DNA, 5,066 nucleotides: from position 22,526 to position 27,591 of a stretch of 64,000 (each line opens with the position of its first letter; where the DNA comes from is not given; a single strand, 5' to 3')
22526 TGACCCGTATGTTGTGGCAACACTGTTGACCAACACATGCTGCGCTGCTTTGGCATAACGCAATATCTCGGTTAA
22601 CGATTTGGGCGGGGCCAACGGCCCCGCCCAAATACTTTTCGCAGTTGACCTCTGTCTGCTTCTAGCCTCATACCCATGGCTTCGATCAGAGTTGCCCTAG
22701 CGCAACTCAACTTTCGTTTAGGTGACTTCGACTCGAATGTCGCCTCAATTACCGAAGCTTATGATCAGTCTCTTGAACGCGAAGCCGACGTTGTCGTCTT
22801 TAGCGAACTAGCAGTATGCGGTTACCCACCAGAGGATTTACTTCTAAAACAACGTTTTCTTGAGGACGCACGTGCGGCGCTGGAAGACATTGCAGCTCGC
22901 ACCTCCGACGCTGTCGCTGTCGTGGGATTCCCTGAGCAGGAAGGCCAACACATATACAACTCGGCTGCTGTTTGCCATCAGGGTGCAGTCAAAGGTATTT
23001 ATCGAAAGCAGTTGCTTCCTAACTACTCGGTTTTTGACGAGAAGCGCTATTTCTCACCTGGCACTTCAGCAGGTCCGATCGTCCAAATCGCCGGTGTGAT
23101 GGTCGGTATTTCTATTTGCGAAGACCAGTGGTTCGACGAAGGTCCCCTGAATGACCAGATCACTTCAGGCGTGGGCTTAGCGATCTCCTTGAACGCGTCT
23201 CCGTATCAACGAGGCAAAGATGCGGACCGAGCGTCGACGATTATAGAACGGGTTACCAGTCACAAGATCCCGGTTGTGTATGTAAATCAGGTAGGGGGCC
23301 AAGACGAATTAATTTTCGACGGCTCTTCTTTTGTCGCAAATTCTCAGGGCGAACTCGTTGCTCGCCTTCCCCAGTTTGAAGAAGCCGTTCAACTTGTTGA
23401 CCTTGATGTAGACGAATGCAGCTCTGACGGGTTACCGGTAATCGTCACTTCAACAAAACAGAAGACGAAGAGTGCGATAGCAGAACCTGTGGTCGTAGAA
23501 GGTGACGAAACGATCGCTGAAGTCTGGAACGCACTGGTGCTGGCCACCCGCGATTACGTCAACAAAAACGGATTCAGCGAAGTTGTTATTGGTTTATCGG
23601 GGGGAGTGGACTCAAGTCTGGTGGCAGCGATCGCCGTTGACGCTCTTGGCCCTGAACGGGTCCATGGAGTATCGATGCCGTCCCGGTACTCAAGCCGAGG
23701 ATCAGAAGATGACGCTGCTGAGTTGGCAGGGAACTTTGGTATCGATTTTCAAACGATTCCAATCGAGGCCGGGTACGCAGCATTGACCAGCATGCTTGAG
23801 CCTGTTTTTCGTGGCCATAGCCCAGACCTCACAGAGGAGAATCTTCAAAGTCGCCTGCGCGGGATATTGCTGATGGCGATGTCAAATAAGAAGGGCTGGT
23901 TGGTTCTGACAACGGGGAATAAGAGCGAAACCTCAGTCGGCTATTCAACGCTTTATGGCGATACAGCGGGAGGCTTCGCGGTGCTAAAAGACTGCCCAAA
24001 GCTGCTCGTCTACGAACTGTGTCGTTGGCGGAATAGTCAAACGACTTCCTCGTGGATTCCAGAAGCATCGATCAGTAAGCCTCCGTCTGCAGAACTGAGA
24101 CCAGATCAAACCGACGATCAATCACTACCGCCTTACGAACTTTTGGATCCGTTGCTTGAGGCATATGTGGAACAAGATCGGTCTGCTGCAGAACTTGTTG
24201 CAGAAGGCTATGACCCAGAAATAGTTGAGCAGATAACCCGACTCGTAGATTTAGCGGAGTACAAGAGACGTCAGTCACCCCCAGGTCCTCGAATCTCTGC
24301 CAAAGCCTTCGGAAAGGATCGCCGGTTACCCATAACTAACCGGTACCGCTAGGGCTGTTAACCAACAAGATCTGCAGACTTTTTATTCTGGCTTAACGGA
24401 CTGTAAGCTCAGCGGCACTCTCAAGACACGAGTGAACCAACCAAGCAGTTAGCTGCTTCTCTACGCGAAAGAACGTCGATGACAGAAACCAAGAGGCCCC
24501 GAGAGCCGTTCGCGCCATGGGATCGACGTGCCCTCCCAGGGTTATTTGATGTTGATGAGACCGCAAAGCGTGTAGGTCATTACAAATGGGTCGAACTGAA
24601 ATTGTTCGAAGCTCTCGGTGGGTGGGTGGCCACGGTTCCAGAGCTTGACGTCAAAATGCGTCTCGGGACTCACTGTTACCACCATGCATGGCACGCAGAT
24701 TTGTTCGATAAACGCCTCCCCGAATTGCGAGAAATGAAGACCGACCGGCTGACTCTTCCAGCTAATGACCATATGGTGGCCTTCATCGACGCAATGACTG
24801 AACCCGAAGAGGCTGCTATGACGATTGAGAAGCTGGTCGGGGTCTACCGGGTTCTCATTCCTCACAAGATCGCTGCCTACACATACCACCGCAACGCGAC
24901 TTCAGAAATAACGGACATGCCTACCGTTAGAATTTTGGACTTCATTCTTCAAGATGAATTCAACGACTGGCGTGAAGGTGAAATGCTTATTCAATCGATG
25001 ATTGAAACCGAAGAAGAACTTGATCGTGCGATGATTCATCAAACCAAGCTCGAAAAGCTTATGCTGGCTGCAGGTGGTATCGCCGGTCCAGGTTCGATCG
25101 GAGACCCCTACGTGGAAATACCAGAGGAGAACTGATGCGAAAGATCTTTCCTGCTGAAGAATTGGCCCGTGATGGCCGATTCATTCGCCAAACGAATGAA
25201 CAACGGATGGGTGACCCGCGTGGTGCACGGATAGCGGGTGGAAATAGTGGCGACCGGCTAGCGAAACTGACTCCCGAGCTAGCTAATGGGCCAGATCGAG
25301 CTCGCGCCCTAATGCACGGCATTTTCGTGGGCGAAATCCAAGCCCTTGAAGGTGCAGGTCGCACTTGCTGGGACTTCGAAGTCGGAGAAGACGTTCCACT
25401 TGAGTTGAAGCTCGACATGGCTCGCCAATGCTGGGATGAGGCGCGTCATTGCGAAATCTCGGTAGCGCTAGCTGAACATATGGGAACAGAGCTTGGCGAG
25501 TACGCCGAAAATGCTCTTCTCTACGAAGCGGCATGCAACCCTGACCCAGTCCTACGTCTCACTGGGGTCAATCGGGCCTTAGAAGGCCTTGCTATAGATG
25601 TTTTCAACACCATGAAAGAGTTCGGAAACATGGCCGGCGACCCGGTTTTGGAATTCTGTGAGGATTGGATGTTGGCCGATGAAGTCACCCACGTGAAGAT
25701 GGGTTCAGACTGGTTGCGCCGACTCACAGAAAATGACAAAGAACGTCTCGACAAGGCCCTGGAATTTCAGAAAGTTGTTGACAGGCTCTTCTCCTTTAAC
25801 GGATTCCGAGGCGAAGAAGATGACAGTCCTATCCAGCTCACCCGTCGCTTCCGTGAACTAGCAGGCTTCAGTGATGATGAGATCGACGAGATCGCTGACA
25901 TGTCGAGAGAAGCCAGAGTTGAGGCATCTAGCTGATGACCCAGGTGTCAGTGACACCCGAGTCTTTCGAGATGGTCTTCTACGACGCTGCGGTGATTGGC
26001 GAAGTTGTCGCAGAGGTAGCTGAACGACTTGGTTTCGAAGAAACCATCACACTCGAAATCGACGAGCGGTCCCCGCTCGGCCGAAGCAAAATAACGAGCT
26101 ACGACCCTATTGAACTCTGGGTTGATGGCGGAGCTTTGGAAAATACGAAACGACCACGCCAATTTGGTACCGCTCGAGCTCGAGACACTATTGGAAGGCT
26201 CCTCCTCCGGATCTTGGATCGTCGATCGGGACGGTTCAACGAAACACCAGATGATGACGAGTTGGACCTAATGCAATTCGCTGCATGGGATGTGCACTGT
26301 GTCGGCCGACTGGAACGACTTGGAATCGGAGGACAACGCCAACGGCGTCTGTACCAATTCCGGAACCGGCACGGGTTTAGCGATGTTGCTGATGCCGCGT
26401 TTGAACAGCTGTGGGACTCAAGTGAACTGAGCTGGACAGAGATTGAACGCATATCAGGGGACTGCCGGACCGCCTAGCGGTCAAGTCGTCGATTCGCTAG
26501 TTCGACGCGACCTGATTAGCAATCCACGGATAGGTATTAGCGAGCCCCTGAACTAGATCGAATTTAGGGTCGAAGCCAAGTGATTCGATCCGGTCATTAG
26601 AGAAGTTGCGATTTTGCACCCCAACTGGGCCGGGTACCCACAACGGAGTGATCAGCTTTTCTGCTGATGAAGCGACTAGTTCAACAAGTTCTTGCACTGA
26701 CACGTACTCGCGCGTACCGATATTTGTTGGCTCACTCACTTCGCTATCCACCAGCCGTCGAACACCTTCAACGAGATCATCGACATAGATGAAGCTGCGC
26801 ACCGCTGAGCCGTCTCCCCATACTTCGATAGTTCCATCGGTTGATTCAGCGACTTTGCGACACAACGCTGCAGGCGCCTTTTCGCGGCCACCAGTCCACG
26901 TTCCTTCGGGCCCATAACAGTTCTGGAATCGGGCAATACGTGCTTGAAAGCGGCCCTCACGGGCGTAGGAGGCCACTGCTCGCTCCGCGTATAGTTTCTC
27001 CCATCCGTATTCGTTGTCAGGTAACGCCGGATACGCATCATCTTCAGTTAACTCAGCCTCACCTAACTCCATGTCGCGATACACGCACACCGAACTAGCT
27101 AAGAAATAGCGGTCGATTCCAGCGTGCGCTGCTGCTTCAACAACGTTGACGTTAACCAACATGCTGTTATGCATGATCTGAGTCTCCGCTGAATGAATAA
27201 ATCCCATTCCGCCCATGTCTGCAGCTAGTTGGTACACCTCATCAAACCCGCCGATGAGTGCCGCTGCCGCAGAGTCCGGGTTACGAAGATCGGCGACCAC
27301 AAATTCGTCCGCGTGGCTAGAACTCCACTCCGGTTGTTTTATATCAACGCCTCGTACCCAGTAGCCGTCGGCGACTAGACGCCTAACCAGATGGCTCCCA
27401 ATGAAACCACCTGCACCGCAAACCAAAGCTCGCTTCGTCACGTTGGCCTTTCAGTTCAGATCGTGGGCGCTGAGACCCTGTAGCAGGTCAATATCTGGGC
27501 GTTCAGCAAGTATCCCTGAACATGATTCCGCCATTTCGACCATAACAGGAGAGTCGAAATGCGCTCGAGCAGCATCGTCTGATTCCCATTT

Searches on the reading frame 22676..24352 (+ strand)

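Call 74: search_protein_families(library=pfam, proteins=[window:22676-24352:+], max_evalue=0.00001)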
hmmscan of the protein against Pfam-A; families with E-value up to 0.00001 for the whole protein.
window:22676-24352:+ (558 aa): 2 families
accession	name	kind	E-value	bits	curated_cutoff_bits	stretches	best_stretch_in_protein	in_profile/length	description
PF02540.23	NAD_synthase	-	5.3e-71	239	21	1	284-533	2-241/242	NAD synthase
PF00795.27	CN_hydrolase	-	1.1e-31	110.6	23.2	1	5-249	1-252/256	Carbon-nitrogen hydrolase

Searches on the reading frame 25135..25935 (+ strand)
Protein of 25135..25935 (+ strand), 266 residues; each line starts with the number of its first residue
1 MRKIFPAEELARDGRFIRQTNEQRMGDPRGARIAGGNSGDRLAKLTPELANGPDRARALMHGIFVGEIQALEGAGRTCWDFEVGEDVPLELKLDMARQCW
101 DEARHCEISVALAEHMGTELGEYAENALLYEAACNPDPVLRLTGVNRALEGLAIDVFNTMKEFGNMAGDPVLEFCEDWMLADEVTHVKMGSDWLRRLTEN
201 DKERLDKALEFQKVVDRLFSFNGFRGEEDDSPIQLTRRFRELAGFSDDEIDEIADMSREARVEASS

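Call 74: search_protein_families(library=pfam, proteins=[window:25135-25935:+], max_evalue=0.00001)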
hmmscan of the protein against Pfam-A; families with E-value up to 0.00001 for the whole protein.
window:25135-25935:+ (266 aa): 1 family
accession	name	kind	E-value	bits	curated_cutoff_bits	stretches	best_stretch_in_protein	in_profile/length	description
PF04305.20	DUF455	-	5.3e-20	72.5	34.3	1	51-250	58-246/247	Protein of unknown function (DUF455)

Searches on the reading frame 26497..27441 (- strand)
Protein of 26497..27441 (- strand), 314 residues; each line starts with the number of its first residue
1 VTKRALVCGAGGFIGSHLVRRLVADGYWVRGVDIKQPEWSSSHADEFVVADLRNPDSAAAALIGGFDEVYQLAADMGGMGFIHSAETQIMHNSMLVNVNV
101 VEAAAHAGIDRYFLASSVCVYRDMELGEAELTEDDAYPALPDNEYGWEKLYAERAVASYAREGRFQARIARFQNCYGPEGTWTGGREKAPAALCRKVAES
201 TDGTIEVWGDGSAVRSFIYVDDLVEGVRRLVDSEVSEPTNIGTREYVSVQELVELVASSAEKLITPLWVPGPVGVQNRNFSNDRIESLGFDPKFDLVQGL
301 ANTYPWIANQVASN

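Call 74: search_protein_families(library=pfam, proteins=[window:26497-27441:-], max_evalue=0.00001)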
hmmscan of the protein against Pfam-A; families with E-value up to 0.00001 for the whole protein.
window:26497-27441:- (314 aa): 4 families
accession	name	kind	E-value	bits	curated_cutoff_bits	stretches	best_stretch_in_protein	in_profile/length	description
PF01370.27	Epimerase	-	1e-43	149.9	20.9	1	5-242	1-240/240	NAD dependent epimerase/dehydratase family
PF16363.11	GDP_Man_Dehyd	-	2.1e-26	93.6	27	1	6-264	1-270/332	GDP-mannose 4,6 dehydratase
PF01073.25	3Beta_HSD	-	3.3e-11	43.2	22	1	6-224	1-222/280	3-beta hydroxysteroid dehydrogenase/isomerase family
PF13460.12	NAD_binding_10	-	1.1e-09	38.9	27.2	1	9-132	1-113/184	NAD(P)H-binding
